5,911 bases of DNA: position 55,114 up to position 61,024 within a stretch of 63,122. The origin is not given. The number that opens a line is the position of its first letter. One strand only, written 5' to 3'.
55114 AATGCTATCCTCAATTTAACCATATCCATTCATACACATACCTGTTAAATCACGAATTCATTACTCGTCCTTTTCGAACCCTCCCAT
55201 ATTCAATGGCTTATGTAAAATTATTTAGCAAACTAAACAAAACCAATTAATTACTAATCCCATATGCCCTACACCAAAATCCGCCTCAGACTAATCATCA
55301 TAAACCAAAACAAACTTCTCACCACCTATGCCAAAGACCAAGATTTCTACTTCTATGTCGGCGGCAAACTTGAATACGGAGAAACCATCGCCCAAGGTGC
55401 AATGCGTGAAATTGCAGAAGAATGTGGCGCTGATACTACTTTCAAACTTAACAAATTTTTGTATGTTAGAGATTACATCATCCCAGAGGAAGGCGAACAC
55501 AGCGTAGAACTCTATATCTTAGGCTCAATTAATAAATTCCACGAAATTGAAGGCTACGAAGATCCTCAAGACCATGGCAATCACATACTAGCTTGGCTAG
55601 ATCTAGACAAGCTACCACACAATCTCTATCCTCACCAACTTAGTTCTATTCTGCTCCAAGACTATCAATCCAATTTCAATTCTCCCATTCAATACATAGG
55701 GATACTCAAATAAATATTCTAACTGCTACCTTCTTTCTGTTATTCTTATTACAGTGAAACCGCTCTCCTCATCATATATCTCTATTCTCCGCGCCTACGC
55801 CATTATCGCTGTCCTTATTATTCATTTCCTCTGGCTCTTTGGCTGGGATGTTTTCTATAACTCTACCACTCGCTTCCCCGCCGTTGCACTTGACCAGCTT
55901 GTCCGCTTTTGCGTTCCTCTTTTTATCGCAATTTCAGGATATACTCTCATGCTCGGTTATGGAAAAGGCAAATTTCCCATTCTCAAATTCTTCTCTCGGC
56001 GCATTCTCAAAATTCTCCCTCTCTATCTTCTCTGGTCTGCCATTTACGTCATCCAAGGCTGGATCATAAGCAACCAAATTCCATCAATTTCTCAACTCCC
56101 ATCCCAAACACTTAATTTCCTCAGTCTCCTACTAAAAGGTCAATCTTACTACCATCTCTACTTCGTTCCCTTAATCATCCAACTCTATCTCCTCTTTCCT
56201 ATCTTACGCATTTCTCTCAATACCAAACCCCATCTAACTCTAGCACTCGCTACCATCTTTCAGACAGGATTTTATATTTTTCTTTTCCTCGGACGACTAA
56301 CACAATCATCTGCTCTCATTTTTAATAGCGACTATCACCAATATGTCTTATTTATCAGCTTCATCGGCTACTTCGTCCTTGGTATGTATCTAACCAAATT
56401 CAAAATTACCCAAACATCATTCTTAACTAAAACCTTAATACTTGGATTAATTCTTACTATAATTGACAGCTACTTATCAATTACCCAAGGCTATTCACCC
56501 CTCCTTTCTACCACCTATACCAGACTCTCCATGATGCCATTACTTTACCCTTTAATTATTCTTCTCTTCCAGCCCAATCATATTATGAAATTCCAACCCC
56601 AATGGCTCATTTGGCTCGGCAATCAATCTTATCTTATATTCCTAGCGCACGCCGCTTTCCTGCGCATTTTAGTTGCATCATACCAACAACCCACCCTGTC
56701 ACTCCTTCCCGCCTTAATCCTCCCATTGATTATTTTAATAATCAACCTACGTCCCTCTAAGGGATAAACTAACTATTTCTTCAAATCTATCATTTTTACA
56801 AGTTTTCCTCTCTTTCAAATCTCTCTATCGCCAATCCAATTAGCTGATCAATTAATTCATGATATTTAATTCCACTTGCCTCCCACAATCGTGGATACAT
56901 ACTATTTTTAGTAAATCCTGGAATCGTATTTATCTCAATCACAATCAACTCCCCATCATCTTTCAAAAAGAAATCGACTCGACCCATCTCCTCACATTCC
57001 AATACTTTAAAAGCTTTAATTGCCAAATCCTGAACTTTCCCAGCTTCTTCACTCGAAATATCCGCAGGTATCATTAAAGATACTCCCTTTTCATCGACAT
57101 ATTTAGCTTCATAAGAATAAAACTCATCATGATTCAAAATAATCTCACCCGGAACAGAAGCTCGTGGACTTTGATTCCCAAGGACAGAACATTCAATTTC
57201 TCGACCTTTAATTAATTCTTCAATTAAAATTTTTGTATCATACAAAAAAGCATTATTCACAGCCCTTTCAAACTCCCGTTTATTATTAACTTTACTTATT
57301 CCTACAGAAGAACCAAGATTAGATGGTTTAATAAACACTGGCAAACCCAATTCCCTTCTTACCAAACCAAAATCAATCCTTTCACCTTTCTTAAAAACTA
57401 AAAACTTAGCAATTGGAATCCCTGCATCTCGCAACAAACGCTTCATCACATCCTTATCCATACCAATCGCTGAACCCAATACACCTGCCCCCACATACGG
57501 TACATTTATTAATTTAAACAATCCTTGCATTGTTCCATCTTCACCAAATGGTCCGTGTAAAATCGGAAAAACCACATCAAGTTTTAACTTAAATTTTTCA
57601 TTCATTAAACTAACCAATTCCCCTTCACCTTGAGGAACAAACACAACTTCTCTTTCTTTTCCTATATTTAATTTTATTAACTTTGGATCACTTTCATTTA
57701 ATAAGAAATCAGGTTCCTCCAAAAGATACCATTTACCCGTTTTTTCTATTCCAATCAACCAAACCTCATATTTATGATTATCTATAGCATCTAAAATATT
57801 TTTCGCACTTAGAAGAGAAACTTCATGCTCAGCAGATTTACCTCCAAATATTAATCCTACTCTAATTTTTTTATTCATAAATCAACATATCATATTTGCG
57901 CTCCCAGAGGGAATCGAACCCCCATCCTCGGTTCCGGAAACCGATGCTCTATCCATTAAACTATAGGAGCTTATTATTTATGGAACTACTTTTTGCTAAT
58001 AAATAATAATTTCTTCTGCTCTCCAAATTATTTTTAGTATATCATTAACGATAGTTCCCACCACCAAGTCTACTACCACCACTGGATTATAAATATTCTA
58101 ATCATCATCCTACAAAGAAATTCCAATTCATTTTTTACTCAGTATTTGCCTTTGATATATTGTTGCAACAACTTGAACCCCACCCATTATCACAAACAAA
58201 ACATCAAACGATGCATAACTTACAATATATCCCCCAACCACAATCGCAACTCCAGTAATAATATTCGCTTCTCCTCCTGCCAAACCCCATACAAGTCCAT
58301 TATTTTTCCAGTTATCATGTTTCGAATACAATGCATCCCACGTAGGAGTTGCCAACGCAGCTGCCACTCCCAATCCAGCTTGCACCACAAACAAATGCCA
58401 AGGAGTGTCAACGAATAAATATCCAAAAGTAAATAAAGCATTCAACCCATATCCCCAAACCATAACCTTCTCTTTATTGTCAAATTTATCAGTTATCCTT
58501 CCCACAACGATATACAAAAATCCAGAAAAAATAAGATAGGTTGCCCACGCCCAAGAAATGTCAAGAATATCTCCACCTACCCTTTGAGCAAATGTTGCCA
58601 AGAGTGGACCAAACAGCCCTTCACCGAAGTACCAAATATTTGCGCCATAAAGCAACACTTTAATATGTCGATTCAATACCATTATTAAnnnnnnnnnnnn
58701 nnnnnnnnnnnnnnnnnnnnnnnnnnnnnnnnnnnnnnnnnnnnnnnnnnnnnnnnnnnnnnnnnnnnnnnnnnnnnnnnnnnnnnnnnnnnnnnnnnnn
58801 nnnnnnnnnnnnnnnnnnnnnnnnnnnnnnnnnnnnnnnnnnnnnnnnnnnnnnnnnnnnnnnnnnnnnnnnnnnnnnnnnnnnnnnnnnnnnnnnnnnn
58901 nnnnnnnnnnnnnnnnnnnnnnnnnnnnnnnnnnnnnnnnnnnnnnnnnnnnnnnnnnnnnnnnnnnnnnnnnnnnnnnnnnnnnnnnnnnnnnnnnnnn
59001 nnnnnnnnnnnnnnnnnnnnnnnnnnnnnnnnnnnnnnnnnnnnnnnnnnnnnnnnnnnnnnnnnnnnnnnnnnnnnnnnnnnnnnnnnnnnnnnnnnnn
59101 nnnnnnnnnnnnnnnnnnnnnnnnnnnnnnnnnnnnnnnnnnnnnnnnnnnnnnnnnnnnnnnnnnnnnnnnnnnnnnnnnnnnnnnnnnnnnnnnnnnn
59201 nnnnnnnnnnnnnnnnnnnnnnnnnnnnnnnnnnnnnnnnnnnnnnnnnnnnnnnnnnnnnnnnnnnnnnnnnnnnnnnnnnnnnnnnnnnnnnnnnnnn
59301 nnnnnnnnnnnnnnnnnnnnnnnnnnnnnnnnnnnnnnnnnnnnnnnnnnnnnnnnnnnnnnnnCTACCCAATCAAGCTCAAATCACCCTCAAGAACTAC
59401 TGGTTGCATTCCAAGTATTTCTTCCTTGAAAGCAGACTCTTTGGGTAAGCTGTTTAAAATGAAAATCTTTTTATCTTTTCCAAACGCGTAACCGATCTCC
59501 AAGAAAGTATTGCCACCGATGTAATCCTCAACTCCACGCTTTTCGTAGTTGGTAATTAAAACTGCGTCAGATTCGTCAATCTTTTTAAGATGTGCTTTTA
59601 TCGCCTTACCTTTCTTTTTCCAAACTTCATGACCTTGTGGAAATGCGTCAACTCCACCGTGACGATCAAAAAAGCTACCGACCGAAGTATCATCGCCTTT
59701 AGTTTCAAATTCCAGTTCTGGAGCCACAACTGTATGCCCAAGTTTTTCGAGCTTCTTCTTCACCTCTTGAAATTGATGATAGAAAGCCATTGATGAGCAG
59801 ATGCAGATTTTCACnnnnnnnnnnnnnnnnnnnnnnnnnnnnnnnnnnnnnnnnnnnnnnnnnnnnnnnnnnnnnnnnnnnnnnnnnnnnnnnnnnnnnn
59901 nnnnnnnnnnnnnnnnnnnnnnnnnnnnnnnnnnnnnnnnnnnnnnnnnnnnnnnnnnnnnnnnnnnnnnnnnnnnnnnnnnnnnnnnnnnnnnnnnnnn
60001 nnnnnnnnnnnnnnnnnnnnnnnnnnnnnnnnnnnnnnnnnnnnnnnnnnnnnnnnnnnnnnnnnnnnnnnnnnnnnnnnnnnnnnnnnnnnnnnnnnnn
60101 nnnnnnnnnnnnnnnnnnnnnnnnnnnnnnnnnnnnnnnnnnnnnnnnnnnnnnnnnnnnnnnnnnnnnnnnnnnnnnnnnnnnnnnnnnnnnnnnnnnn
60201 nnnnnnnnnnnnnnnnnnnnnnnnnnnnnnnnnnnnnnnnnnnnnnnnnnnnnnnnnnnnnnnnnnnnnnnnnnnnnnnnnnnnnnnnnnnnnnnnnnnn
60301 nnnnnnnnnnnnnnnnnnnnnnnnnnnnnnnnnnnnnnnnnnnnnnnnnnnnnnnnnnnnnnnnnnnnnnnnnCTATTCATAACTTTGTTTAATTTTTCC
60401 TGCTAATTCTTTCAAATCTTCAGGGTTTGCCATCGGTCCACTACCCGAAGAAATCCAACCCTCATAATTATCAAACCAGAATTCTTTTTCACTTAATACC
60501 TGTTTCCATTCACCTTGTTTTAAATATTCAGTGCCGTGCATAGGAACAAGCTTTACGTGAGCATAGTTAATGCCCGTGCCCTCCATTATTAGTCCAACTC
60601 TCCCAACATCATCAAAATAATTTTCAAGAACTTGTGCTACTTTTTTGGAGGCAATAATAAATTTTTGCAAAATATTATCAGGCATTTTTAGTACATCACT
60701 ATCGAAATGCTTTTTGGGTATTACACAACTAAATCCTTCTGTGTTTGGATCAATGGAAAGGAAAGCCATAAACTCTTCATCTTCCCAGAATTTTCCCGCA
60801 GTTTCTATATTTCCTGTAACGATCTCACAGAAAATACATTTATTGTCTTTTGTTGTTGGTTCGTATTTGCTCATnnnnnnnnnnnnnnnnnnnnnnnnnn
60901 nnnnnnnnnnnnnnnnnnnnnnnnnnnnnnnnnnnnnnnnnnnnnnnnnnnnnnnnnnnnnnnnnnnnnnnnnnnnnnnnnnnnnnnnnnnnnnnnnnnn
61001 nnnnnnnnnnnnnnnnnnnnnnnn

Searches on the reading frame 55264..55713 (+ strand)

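Call 70: search_protein_families(library=pfam, proteins=[window:55264-55713:+], max_evalue=0.1)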
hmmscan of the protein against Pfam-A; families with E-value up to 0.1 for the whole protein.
window:55264-55713:+ (149 aa): 1 family
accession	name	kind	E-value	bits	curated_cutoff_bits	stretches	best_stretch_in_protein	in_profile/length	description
PF00293.34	NUDIX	-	4.6e-09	36.8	21.1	1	12-124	10-126/134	NUDIX domain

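Call 71: search_protein_families(library=ncbifam, proteins=[window:55264-55713:+], max_evalue=0.001)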
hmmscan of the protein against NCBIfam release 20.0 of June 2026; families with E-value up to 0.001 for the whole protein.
window:55264-55713:+ (149 aa): 5 families
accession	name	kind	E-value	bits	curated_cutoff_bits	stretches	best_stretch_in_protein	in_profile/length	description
TIGR02705.1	nudix_YtkD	equivalog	1.4e-07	31.2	154.4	1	13-100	32-114/156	RNA deprotection pyrophosphohydrolase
NF006961.0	PRK09438.1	equivalog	5.2e-06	26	103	1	17-61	22-66/151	dihydroneopterin triphosphate diphosphatase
TIGR00586.1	mutt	equivalog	3.2e-05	24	97.9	1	11-58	11-63/129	8-oxo-dGTP diphosphatase MutT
NF006530.0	PRK08999.1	equivalog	0.00011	21.4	245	1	31-120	37-115/315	Nudix family hydrolase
NF008044.0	PRK10776.1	equivalog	0.00043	20.2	148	1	26-59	30-63/130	8-oxo-dGTP diphosphatase MutT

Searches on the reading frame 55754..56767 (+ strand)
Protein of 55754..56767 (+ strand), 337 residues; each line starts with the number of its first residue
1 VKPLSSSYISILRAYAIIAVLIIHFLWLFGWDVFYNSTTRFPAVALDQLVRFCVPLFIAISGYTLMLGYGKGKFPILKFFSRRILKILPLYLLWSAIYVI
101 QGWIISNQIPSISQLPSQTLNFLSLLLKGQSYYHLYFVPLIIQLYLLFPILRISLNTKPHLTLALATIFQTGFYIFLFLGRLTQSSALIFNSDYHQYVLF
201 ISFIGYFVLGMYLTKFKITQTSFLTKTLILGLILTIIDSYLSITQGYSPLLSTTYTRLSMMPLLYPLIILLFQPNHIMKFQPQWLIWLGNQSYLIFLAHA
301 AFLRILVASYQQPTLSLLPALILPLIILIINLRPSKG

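Call 62: search_protein_families(library=ncbifam, proteins=[window:55754-56767:+], max_evalue=0.01)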
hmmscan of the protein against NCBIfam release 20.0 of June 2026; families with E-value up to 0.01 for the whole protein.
window:55754-56767:+ (337 aa): 0 families

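Call 70: search_protein_families(library=pfam, proteins=[window:55754-56767:+], max_evalue=0.1)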
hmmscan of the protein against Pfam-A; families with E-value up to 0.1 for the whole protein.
window:55754-56767:+ (337 aa): 1 family
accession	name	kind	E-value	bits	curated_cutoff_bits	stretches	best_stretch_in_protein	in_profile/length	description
PF01757.29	Acyl_transf_3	-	9.3e-32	110.8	31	1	8-325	3-312/326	Acyltransferase domain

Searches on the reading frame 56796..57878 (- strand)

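Call 26: search_protein_families(library=pfam, proteins=[window:56796-57878:-])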
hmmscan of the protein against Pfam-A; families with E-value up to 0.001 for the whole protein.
window:56796-57878:- (360 aa): 9 families
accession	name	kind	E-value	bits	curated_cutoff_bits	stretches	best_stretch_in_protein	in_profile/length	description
PF07478.18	Dala_Dala_lig_C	-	4.7e-71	239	24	1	148-347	1-203/204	D-ala D-ala ligase C-terminus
PF01820.27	Dala_Dala_lig_N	-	4.8e-35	121.2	34.6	1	6-131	1-121/121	D-ala D-ala ligase N-terminus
PF13535.11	ATP-grasp_4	-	2.5e-10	40.6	27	1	178-319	2-151/160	ATP-grasp domain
PF02786.22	CPSase_L_D2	-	5.4e-09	36.3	19.8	1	141-318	1-178/211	Carbamoyl-phosphate synthase L chain, ATP binding domain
PF02222.28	ATP-grasp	-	3e-08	33.9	27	1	148-316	2-159/179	ATP-grasp domain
PF02655.19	ATP-grasp_3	-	3.9e-07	30.7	23.2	1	180-318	33-155/160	ATP-grasp domain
PF01071.24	GARS_A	-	1e-05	25.9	27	1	141-233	2-99/194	Phosphoribosylglycinamide synthetase, ATP-grasp (A) domain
PF08443.16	RimK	-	1.5e-05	25.2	21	1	142-328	4-175/188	RimK-like ATP-grasp domain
PF14397.11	ATPgrasp_ST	-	0.00096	18.9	31.4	0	282-323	218-259/278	Sugar-transfer associated ATP-grasp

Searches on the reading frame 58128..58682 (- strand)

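Call 26: search_protein_families(library=pfam, proteins=[window:58128-58682:-])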
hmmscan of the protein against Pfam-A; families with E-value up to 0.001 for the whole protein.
window:58128-58682:- (184 aa): 1 family
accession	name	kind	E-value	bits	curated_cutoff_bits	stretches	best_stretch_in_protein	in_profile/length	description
PF07690.21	MFS_1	-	1.1e-18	67.7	33.4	1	16-175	7-166/347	Major Facilitator Superfamily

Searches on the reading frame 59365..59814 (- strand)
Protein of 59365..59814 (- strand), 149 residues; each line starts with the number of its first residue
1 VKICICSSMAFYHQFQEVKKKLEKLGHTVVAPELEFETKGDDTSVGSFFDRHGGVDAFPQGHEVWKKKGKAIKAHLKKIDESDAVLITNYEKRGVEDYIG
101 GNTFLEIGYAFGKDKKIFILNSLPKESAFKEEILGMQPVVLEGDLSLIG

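Call 26: search_protein_families(library=pfam, proteins=[window:59365-59814:-])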
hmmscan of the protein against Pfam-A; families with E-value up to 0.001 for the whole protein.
window:59365-59814:- (149 aa): 1 family
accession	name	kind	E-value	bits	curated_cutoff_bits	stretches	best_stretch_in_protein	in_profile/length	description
PF05014.21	Nuc_deoxyrib_tr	-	5.2e-05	23.8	28.8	1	14-124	16-100/117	Nucleoside 2-deoxyribosyltransferase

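Call 62: search_protein_families(library=ncbifam, proteins=[window:59365-59814:-], max_evalue=0.01)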
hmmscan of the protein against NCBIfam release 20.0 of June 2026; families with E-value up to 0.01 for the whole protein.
window:59365-59814:- (149 aa): 0 families

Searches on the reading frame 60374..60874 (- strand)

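Call 26: search_protein_families(library=pfam, proteins=[window:60374-60874:-])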
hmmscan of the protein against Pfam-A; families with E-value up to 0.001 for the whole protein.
window:60374-60874:- (166 aa): 2 families
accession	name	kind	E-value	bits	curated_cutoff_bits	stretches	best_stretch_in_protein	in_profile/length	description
PF01230.28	HIT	-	7.6e-08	33.3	21.5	1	28-88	8-67/98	HIT domain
PF11969.13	DcpS_C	-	0.00051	20.9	24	1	12-59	1-47/114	Scavenger mRNA decapping enzyme C-term binding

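Call 62: search_protein_families(library=ncbifam, proteins=[window:60374-60874:-], max_evalue=0.01)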
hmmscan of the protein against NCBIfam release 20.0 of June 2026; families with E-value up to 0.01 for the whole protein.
window:60374-60874:- (166 aa): 1 family
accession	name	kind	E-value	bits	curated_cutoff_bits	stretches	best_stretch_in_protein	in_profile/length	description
NF045834.1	M_plasma_HinT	exception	4.5e-06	27.5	130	1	14-81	1-66/102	histidine triad protein HinT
